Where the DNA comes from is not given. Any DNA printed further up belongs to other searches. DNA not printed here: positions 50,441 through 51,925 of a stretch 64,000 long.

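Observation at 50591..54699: A phosphoester/lipid-remodelling gene cluster directly upstream of the Pho regulon: candidate phosphate-starvation membrane-lipid replacement and Pi-scavenging module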

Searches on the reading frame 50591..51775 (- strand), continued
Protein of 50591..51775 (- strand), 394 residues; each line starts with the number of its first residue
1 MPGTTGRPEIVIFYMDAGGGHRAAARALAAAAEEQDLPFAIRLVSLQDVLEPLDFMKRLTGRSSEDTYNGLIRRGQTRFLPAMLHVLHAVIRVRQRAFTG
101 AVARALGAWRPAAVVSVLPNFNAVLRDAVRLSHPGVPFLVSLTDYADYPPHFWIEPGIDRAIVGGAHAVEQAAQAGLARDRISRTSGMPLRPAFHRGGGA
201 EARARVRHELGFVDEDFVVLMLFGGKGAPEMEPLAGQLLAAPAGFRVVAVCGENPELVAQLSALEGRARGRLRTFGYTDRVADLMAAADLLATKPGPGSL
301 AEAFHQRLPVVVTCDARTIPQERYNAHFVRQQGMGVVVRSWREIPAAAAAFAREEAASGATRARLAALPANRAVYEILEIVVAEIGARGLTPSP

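Call 44: search_protein_families(library=pfam, proteins=[L025:11134-11697:+, L025:11687-13438:+, L025:8483-9274:+, L025:6637-8475:+, L042:11350-13662:+, L042:6455-8371:+, L032:8825-9403:+, L032:11234-12955:-, L057:6514-8436:+, L022:11379-12365:+], max_evalue=0.0001)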
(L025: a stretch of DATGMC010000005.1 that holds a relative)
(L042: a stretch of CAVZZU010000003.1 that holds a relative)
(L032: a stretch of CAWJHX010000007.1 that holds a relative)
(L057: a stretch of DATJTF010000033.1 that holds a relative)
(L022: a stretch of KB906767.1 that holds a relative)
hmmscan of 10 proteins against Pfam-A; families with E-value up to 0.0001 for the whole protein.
L025:11134-11697:+ (187 aa): 1 family
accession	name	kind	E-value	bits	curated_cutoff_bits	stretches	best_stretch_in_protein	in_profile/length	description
PF13618.11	Gluconate_2-dh3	-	1.8e-16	61.2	23.4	1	51-168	2-129/135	Gluconate 2-dehydrogenase subunit 3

L025:11687-13438:+ (583 aa): 4 families
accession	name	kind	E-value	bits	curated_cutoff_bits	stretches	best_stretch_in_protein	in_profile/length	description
PF05199.19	GMC_oxred_C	-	2e-19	71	24.6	1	412-569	2-138/139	GMC oxidoreductase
PF00732.25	GMC_oxred_N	-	9.9e-17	61.9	23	1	6-310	4-212/218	GMC oxidoreductase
PF00890.30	FAD_binding_2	-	3e-05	23.8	20.4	0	4-36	1-33/414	FAD binding domain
PF01266.30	DAO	-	7.9e-05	22.8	27.9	0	4-35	1-32/353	FAD dependent oxidoreductase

L025:8483-9274:+ (263 aa): 2 families
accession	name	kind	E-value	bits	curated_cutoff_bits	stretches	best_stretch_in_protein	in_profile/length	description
PF07978.19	NIPSNAP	-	2.2e-19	70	22.3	2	158-262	2-102/102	NIPSNAP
PF10518.14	TAT_signal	-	8.4e-05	22.8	22.7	0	1-20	1-20/21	TAT (twin-arginine translocation) pathway signal sequence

L025:6637-8475:+ (612 aa): 3 families
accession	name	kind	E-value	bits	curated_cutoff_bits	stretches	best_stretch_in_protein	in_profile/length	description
PF17899.6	Peptidase_M61_N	-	6.3e-44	150.4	23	1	22-186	1-167/168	Peptidase M61 N-terminal domain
PF05299.18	Peptidase_M61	-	3.3e-32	111.8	22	1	279-396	3-117/118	M61 glycyl aminopeptidase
PF13180.12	PDZ_2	-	3.1e-05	24.6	27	1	513-557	27-71/80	PDZ domain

L042:11350-13662:+ (770 aa): 1 family
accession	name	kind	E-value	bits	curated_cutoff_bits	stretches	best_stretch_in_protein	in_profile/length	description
PF03176.21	MMPL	-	9.4e-68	229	20.5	2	64-393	8-331/333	MMPL family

L042:6455-8371:+ (638 aa): 1 family
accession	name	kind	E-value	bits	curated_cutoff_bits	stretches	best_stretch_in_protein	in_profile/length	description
PF00924.24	MS_channel_2nd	-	3.2e-06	27.6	20.2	1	441-479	3-41/68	Mechanosensitive ion channel, beta-domain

L032:8825-9403:+ (192 aa): 0 families

L032:11234-12955:- (573 aa): 3 families
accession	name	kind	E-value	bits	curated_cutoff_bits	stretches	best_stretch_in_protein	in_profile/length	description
PF07519.17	Tannase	-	4.2e-113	379.2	29.8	1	132-570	3-489/490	Tannase and feruloyl esterase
PF00326.27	Peptidase_S9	-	1.6e-06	28.2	22.6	1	407-524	88-208/213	Prolyl oligopeptidase family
PF19878.5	DUF6351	-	2.8e-05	23.4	22.4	0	148-275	191-307/655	Tannase-like family of unknown function (DUF6351)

L057:6514-8436:+ (640 aa): 1 family
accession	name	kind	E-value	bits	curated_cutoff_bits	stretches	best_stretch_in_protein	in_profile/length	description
PF00924.24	MS_channel_2nd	-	6.5e-07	29.8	20.2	1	448-489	2-43/68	Mechanosensitive ion channel, beta-domain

L022:11379-12365:+ (328 aa): 3 families
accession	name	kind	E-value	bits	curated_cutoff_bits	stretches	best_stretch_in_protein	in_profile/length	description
PF13442.11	Cytochrome_CBB3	-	1.7e-17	63.9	27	1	92-168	1-68/68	Cytochrome C oxidase, cbb3-type, subunit III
PF00034.26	Cytochrom_C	-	3.1e-17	64.1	21.3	1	94-170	1-88/90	Cytochrome c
PF14495.11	Cytochrom_C550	-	5.6e-06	26.5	27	0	93-110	25-42/136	Cytochrome c-550 domain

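Call 67: search_protein_families(library=pfam, alignment_id=A2, max_evalue=0.01)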
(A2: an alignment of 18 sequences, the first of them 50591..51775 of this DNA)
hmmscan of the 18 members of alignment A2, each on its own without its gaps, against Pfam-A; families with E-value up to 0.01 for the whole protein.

A. member 1, window:50591-51775:- (394 aa): 3 families
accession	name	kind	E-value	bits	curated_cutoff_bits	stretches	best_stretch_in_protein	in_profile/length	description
PF04101.22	Glyco_tran_28_C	-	1.2e-05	25.9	22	1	245-339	31-124/166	Glycosyltransferase family 28 C-terminal domain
PF06925.17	MGDG_synth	-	0.0047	17.5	25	1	97-185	76-165/169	Monogalactosyldiacylglycerol (MGDG) synthase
PF13692.12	Glyco_trans_1_4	-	0.0056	17.4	27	0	248-319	36-111/142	Glycosyl transferases group 1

B. families by the number of members that match (of 18 scanned): 7 families
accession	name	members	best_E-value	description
PF06925.17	MGDG_synth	17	2.8e-07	Monogalactosyldiacylglycerol (MGDG) synthase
PF04101.22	Glyco_tran_28_C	16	4e-10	Glycosyltransferase family 28 C-terminal domain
PF13692.12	Glyco_trans_1_4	15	5.7e-05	Glycosyl transferases group 1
PF06722.18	EryCIII-like_C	5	0.00036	Erythromycin biosynthesis protein CIII-like, C-terminal domain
PF19892.4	DUF6365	4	5.5e-05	Family of unknown function (DUF6365)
PF00534.26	Glycos_transf_1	1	0.00085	Glycosyl transferases group 1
PF02350.25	Epimerase_2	1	0.0082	UDP-N-acetylglucosamine 2-epimerase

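Call 68: search_solved_structures(query=A2, max_evalue=0.01, show_alignments=1)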
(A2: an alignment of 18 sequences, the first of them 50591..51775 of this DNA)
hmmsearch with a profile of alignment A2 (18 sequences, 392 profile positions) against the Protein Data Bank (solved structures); distinct sequences matched with E-value up to 0.01: 7.
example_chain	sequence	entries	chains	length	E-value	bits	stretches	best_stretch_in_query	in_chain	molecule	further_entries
4wyi_A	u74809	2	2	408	1e-37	133.1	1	6-387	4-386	Monogalactosyldiacylglycerol synthase 1, chloroplastic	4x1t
9wde_A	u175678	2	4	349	1.5e-35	126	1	100-379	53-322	Processive diacylglycerol beta-glucosyltransferase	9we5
2iya_A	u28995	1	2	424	0.0047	19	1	283-382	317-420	OLEANDOMYCIN GLYCOSYLTRANSFERASE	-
8sxw_A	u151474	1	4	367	0.0052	18.9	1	105-316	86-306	UDP-2,3-diacetamido-2,3-dideoxy-glucuronic acid-2-epimerase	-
8sy9_A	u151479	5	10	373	0.0054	18.8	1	105-316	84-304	UDP-2,3-diacetamido-2,3-dideoxy-glucuronic acid-2-epimerase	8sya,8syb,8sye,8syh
7vlb_A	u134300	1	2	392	0.0057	18.7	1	283-366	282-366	UDP-glycosyltransferase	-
8syd_A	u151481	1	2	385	0.0059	18.7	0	105-316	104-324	UDP-2,3-diacetamido-2,3-dideoxy-glucuronic acid-2-epimerase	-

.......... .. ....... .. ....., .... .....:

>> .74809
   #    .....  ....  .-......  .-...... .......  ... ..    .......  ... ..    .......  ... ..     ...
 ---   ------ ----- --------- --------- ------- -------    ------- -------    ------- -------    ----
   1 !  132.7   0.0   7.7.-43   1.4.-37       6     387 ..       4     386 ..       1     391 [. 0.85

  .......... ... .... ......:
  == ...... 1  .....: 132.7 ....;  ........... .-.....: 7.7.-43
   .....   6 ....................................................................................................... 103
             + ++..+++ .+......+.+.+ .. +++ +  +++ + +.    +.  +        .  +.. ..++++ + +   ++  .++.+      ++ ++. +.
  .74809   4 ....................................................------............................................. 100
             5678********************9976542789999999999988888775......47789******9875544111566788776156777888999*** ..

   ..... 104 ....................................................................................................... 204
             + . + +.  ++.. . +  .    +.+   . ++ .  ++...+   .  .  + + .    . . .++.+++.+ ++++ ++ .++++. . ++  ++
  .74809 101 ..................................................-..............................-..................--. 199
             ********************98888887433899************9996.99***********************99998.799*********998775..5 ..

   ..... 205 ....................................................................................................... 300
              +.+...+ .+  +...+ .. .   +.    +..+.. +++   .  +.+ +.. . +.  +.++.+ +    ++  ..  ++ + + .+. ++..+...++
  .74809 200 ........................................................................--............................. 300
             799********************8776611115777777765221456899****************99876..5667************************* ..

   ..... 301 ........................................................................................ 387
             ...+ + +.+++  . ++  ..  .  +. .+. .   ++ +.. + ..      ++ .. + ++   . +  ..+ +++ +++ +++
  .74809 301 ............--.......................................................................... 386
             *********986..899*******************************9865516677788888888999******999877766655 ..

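Call 70: list_cluster_members(proteins=[P0001, P0121])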
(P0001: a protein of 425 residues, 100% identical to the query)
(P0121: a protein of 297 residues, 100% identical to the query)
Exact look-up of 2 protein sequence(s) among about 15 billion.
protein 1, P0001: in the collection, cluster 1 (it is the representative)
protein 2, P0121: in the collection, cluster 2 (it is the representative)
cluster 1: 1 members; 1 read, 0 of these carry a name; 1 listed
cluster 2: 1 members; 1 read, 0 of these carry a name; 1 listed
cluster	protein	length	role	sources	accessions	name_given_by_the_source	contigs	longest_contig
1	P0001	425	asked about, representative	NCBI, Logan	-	-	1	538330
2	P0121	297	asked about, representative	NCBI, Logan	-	-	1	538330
